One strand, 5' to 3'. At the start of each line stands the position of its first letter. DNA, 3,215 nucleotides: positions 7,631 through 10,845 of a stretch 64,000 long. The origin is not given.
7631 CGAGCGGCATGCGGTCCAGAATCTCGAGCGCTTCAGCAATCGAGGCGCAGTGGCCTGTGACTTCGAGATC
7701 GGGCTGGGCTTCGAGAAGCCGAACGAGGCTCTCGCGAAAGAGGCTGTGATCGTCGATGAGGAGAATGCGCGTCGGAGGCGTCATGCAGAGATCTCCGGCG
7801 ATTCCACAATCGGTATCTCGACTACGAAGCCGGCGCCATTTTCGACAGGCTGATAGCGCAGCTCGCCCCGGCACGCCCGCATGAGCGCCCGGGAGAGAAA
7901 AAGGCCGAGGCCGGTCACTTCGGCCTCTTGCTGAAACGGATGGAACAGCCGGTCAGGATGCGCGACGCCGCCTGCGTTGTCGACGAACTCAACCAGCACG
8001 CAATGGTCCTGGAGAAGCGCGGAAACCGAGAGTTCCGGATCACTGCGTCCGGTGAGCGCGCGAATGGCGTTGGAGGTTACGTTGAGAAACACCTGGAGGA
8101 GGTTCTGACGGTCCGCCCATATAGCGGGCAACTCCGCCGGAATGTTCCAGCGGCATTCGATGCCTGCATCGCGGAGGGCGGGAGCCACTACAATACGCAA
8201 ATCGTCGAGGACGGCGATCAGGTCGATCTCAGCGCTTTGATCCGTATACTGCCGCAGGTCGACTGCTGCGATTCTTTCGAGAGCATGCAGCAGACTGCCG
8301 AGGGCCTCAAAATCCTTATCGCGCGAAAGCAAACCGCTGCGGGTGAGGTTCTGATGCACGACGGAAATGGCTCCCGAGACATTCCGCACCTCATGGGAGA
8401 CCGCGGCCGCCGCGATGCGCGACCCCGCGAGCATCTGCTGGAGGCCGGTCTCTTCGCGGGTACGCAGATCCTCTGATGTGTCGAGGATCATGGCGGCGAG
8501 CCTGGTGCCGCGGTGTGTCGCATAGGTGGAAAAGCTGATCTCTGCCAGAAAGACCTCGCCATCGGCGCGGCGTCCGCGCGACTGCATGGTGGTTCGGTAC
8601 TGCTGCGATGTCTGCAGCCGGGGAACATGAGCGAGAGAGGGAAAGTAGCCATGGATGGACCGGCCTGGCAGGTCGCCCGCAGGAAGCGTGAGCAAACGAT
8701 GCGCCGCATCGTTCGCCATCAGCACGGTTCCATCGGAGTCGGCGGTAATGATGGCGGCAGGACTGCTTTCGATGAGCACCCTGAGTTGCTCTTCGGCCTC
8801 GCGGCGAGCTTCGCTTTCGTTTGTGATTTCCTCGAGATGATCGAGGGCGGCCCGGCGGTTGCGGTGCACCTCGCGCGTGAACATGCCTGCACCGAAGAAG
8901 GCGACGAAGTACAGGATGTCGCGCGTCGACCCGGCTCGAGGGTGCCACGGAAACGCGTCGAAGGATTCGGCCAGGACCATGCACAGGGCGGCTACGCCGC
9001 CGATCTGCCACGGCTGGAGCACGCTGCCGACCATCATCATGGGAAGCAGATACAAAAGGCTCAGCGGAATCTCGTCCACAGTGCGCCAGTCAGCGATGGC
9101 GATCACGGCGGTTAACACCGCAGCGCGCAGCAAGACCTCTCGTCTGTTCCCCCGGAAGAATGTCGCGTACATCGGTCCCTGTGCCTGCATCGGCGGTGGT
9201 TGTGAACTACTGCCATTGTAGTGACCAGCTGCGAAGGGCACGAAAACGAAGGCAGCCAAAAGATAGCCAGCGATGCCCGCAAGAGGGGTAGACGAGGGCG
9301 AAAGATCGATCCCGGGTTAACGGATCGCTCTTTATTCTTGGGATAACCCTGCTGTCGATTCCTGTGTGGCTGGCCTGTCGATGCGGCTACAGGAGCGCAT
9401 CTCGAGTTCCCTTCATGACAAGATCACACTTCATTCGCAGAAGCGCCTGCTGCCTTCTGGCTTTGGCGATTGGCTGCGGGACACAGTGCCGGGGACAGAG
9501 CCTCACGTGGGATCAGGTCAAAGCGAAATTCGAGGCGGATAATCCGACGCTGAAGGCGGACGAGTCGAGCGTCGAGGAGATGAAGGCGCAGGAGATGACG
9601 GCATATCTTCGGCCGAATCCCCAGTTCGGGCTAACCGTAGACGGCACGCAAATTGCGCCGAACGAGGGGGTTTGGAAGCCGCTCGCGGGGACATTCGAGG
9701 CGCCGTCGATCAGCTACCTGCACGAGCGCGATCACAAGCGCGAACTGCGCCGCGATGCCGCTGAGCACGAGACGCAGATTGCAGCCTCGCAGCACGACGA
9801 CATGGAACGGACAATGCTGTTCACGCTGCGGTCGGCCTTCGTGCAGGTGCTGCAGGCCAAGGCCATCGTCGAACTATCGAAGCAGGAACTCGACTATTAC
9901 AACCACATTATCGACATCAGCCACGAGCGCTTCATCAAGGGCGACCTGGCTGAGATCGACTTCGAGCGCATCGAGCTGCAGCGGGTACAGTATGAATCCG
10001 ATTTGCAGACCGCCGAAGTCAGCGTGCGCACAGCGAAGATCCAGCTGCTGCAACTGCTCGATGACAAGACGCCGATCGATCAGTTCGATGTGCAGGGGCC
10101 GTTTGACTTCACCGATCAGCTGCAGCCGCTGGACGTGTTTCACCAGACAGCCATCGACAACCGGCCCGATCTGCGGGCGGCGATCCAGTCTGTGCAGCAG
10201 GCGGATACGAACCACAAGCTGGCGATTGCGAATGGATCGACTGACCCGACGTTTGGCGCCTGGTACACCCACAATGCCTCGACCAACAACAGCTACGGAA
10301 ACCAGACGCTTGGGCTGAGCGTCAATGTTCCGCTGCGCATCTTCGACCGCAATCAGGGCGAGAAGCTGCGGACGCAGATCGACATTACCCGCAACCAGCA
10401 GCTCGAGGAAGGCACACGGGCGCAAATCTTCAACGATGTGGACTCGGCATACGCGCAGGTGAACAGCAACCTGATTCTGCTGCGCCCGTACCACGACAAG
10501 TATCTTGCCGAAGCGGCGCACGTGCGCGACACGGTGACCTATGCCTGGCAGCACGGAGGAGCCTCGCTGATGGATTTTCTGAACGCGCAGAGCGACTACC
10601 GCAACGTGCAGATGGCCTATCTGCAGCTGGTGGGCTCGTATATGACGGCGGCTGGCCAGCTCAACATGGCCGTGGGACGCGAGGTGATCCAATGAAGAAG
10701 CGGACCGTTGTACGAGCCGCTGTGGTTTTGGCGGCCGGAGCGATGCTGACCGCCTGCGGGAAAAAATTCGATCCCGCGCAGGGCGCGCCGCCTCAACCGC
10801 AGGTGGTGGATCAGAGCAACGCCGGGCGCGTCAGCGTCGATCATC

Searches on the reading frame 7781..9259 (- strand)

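Call 33: search_protein_families(library=pfam, proteins=[window:7781-9259:-], max_evalue=0.0001)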
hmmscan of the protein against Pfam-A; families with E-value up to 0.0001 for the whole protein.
window:7781-9259:- (492 aa): 4 families
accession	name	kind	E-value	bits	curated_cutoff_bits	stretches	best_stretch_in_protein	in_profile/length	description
PF02518.31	HATPase_c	-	8.5e-11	42.7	26.4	1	383-484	2-109/111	Histidine kinase-, DNA gyrase B-, and HSP90-like ATPase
PF00989.32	PAS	-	1.1e-09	38.7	22.6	1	157-238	1-88/113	PAS fold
PF08448.16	PAS_4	-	5.8e-07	30.2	23.1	1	164-217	2-54/110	PAS fold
PF13188.13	PAS_8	-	1.8e-06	28.1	21.8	1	157-203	1-44/65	PAS domain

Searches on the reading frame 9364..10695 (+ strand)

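Call 33: search_protein_families(library=pfam, proteins=[window:9364-10695:+], max_evalue=0.0001)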
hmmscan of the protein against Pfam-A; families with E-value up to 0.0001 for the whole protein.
window:9364-10695:+ (443 aa): 1 family
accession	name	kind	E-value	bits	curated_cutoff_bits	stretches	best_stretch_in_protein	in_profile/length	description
PF02321.23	OEP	-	4.3e-36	124.9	22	2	260-438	5-187/187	Outer membrane efflux protein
